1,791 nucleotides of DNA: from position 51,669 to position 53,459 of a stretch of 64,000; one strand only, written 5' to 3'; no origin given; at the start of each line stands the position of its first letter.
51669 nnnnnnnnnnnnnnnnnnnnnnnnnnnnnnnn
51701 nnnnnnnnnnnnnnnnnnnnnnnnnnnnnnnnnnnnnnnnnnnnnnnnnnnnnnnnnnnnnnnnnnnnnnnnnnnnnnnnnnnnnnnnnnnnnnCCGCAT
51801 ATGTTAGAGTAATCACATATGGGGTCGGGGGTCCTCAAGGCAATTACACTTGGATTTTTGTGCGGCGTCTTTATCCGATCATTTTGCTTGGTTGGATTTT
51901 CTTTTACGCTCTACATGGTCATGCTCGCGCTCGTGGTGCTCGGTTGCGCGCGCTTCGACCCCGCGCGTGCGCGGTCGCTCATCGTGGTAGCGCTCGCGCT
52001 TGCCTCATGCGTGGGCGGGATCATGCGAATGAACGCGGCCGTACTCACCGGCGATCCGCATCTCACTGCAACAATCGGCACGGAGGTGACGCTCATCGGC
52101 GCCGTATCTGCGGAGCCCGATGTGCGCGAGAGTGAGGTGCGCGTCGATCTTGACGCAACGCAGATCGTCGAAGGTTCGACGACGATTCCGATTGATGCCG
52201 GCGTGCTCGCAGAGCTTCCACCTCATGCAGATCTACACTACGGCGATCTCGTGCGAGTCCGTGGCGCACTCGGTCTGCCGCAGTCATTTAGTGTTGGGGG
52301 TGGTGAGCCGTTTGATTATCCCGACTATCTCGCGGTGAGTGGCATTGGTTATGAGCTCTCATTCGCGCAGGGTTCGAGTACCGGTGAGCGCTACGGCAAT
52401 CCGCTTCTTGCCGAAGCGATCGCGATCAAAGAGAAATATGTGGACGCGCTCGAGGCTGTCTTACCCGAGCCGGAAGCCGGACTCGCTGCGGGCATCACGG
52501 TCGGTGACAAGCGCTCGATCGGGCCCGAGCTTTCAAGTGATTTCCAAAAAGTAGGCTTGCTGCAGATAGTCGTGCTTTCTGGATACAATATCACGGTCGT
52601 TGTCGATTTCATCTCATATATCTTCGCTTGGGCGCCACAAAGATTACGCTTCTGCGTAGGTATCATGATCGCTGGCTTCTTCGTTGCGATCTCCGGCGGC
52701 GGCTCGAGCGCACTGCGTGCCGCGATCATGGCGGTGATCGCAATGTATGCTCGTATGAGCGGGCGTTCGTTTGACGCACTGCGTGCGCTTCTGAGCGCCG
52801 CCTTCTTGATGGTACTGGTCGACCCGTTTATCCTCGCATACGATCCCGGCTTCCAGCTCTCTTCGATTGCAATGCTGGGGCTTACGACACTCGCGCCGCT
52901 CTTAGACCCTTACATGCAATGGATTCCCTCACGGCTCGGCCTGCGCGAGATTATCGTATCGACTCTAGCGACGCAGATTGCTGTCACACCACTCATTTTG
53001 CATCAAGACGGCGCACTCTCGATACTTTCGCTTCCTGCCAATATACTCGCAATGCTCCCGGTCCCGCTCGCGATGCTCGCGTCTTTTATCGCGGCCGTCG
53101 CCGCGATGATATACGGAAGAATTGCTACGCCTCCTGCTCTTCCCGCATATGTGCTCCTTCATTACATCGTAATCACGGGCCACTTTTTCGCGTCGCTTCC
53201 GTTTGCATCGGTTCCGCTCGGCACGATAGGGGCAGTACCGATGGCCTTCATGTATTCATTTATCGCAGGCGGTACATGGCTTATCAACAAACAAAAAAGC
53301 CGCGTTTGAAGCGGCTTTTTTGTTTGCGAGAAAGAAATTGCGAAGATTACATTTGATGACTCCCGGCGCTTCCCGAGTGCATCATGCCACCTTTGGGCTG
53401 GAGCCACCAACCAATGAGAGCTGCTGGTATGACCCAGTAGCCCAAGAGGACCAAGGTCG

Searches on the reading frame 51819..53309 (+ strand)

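Call 66: search_protein_families(library=pfam, proteins=[window:51819-53309:+], max_evalue=0.00001)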
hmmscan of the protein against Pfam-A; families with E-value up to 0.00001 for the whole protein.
window:51819-53309:+ (496 aa): 2 families
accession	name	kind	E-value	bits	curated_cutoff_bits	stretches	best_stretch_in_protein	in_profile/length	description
PF03772.21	Competence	-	7.5e-42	144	23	1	227-490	2-268/270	Competence protein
PF13567.11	DUF4131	-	5.8e-21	75.3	31.6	1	26-185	4-162/165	Domain of unknown function (DUF4131)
